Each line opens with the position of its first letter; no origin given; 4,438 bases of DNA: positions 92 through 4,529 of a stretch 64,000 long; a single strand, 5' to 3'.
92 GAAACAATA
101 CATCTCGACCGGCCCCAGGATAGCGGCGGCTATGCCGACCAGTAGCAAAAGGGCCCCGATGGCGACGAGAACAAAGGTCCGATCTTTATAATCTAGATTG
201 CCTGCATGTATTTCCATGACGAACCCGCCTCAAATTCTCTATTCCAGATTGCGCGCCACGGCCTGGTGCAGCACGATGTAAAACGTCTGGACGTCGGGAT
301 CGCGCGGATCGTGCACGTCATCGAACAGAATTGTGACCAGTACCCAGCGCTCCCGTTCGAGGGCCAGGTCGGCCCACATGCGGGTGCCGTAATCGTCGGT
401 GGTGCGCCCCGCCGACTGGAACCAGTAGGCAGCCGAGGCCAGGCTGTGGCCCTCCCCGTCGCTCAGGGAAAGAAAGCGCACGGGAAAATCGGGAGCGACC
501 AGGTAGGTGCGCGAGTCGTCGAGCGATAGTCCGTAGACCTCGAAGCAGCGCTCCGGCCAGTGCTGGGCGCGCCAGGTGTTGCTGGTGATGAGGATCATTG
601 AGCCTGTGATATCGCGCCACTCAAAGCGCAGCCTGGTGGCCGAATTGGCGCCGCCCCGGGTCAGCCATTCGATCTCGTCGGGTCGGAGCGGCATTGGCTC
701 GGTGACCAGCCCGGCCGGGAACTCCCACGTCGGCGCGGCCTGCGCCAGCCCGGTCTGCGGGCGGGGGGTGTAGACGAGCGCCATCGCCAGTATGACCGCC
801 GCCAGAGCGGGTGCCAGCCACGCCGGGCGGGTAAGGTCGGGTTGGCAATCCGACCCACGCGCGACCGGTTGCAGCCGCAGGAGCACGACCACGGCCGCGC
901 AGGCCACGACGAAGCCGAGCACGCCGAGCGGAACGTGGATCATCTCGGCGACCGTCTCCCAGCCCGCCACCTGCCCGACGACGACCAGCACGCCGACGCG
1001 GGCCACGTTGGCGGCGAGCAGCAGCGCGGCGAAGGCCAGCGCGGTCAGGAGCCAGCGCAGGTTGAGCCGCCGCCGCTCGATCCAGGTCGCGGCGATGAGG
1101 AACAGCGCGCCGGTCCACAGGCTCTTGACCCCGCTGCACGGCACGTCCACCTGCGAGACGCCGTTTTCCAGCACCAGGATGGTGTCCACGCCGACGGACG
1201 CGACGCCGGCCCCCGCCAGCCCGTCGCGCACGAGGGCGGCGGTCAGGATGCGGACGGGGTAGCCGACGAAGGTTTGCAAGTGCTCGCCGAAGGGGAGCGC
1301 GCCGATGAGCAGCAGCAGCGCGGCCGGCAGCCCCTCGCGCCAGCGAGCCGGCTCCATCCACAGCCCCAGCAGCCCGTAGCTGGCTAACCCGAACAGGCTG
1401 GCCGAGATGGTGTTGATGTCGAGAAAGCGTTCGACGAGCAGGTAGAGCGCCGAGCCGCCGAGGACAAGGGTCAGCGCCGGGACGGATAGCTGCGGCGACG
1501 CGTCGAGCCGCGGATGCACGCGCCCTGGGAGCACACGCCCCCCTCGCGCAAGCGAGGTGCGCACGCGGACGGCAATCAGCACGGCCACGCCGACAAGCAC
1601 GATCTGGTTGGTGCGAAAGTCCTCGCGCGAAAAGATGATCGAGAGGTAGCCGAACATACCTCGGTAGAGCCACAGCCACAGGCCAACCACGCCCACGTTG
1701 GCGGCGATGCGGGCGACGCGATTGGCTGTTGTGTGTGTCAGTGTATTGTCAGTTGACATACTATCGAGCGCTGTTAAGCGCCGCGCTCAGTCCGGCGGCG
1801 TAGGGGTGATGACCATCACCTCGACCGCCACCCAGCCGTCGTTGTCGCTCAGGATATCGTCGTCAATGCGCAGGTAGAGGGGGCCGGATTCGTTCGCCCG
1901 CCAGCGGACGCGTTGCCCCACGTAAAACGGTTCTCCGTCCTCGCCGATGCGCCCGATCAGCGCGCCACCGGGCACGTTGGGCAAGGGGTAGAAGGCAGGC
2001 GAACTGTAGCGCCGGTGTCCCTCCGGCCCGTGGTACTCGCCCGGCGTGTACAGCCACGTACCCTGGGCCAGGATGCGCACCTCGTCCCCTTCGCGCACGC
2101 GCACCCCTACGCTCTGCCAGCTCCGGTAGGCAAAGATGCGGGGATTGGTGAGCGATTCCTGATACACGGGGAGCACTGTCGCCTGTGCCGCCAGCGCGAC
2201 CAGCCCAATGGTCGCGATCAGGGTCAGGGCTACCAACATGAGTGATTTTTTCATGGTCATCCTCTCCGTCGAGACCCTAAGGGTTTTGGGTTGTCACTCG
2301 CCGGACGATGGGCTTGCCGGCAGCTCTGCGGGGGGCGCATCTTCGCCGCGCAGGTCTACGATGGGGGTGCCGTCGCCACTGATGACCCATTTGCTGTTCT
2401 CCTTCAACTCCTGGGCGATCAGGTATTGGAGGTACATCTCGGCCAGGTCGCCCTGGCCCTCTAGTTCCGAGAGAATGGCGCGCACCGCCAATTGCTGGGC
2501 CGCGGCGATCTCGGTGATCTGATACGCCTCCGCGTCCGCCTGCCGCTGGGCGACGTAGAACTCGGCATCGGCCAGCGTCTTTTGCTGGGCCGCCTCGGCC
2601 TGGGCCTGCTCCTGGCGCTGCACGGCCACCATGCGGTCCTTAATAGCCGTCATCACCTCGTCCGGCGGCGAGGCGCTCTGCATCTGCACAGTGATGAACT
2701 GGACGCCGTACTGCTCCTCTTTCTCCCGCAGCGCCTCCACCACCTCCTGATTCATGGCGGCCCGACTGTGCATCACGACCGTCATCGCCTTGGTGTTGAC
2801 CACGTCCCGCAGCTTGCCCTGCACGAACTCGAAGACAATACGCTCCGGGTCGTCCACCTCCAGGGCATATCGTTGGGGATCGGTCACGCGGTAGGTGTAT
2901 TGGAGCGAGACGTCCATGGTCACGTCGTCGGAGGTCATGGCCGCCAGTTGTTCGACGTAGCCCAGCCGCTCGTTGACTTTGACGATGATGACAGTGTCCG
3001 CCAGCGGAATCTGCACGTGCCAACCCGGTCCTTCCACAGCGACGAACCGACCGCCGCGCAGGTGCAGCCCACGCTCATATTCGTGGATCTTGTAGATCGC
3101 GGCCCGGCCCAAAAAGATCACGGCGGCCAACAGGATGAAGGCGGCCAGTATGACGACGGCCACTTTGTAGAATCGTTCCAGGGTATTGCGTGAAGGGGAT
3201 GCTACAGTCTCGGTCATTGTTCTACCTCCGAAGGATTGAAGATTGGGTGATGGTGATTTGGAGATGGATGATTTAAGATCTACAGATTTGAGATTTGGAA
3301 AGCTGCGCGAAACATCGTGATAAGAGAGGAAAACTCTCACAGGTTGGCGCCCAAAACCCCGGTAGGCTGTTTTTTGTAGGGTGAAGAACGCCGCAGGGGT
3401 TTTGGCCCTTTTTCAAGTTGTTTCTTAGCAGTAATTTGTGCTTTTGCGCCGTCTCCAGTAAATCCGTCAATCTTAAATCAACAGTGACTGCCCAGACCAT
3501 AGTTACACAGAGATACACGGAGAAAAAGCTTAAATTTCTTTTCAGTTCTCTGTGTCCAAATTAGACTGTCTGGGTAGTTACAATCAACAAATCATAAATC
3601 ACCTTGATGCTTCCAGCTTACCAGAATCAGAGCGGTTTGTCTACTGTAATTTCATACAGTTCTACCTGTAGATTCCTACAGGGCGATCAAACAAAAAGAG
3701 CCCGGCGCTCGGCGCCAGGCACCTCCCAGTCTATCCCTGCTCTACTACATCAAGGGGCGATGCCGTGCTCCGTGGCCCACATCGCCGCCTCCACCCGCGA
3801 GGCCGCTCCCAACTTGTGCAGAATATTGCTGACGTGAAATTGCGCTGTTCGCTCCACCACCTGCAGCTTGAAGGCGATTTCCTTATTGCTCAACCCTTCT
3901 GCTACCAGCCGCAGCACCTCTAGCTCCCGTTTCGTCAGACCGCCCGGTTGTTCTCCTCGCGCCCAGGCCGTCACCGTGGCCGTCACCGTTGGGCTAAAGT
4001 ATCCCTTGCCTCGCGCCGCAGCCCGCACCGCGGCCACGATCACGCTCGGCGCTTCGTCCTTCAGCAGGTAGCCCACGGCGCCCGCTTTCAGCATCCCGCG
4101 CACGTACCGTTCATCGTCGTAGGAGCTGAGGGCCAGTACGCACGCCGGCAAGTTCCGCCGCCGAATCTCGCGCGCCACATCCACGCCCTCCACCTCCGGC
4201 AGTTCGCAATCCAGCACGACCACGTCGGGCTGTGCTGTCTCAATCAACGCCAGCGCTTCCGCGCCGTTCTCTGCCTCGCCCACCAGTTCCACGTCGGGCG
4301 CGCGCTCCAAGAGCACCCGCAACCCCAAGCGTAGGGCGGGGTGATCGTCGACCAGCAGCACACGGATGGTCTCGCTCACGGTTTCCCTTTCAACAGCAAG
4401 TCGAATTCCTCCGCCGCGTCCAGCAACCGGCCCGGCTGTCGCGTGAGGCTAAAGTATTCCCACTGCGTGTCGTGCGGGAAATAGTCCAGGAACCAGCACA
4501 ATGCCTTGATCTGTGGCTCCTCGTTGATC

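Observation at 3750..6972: Tricistronic, translationally coupled histidine kinase / extracytoplasmic TIM-barrel-like protein / NarL-type regulator: candidate three-component sensing system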

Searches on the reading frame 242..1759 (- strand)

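Call 37: search_protein_families(library=pfam, proteins=[window:242-1759:-], max_evalue=0.01)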
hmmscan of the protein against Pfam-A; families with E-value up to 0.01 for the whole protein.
window:242-1759:- (506 aa): 1 family
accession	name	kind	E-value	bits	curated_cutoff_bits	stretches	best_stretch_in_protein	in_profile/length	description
PF09721.15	Exosortase_EpsH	-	4e-23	82.5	25.7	1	27-295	3-252/254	Transmembrane exosortase (Exosortase_EpsH)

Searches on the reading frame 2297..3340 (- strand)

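Call 37: search_protein_families(library=pfam, proteins=[window:2297-3340:-], max_evalue=0.01)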
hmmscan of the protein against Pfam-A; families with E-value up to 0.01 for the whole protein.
window:2297-3340:- (348 aa): 3 families
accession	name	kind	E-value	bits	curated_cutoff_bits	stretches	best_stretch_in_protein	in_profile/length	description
PF01145.31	Band_7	-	5.3e-31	108.5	23.6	1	84-254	2-176/176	SPFH domain / Band 7 family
PF13421.11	Band_7_1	-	0.0037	17.3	24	1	169-236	137-206/211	SPFH domain-Band 7 family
PF19299.5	DUF5914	-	0.0064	16.6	27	0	132-216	63-148/185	Domain of unknown function (DUF5914)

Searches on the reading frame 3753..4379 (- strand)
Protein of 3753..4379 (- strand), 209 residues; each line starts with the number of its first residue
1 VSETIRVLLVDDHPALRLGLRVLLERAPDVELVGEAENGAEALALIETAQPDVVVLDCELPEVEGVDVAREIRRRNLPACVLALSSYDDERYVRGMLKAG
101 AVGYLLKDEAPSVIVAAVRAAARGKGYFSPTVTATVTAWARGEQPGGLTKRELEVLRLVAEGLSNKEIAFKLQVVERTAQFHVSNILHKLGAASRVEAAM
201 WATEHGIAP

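Call 4: search_protein_families(library=pfam, proteins=[window:3753-4379:-], max_evalue=1)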
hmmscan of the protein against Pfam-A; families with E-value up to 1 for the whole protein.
window:3753-4379:- (209 aa): 8 families
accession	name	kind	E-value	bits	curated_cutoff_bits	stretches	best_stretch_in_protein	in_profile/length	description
PF00072.30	Response_reg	-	4.7e-26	91.6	30.2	1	7-119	1-111/111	Response regulator receiver domain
PF00196.25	GerE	-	3.5e-20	71.8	23.5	1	148-202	3-57/57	Bacterial regulatory proteins, luxR family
PF08281.18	Sigma70_r4_2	-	0.00087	19.3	25.7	1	148-187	11-51/54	Sigma-70, region 4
PF13384.12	HTH_23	-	0.0024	18.1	24.6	1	150-180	5-35/50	Homeodomain-like domain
PF10686.14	YAcAr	-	0.037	14.3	28.2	1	11-44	12-45/66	YspA, cpYpsA-related SLOG family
PF02424.20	ApbE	-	0.061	13.3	25.6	1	84-152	28-98/266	ApbE family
PF20274.4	cREC_REC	-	0.22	12.6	27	1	34-76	17-60/88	Cyclic-phosphate processing Receiver domain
PF04967.18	HTH_10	-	0.26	11.6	23.1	0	165-190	26-51/53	HTH DNA binding domain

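Call 5: search_protein_families(library=ncbifam, proteins=[window:3753-4379:-], max_evalue=1)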
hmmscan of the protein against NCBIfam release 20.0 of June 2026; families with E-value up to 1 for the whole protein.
window:3753-4379:- (209 aa): 121 families (the best 25 are shown)
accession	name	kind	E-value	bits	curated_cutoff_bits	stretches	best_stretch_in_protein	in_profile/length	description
NF007935.0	PRK10651.1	equivalog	1.7e-52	177.7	250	1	2-205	4-213/216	two-component system response regulator NarL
NF047785.1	respo_reg_MadR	equivalog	1.7e-50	171.2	300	1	5-207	1-208/209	MadR family response regulator transcription factor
NF052445.1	RespRegMctR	equivalog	1.6e-47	161.6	300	1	5-207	2-204/205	two-component system response regulator MctR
NF007708.0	PRK10403.1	equivalog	5e-45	153.6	343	1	4-200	6-206/215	nitrate/nitrite response regulator protein NarP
NF011896.0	PRK15369.1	equivalog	1.4e-40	139.2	242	1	4-205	3-207/211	two component system response regulator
NF007419.0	PRK09958.1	equivalog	2.4e-33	115.5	251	1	8-204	4-200/204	acid-sensing system DNA-binding response regulator EvgA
NF007018.1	PRK09483.1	equivalog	2e-29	102.8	280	1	5-207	2-208/217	UvrY/SirA/GacA family response regulator transcription factor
NF007685.0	PRK10360.1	equivalog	6.5e-29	101.1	258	1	5-199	2-189/196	response regulator transcription factor UhpA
NF007403.0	PRK09935.1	equivalog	9.1e-28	97.3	271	1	6-205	5-207/210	fimbria biosynthesis transcriptional regulator FimZ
NF041830.1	RR_TF_ErdR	exception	8e-21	74.7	390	1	6-200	3-203/213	response regulator transcription factor ErdR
NF006900.1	PRK09390.1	equivalog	1.3e-19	70.6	255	1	1-195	1-190/203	response regulator FixJ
NF001965.0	PRK00742.1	subfamily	1.4e-19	70.5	293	1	3-110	2-110/357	chemotaxis-specific protein-glutamate methyltransferase CheB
NF008677.0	PRK11697.1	equivalog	1.6e-17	63.6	246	1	5-108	2-102/238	two-component system response regulator BtsR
NF041367.1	CheY_Halo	equivalog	3.4e-17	62.9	200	1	7-114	1-107/114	chemotaxis protein CheY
NF052366.1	photon_PedR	equivalog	1.8e-16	60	120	1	148-206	3-61/74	photosynthetic electron transport-dependent transcriptional regulator PedR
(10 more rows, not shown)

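Call 8: search_protein_families(library=padloc, proteins=[window:3753-4379:-], max_evalue=1)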
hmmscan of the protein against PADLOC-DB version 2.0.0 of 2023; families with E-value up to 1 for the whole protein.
window:3753-4379:- (209 aa): 4 families
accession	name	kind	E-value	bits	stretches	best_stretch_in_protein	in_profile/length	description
PDLC01851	CARF3--CARF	-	1.7e-05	22.4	1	148-192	210-254/279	-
PDLC01855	CARF3--CARF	-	3.9e-05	21.5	1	148-193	218-263/288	-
PDLC00405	SduA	-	0.002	15.7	1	4-66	6-66/323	DUF4263 domain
PDLC04725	PDC-M60B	-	0.0069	14.2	1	2-64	2-63/158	-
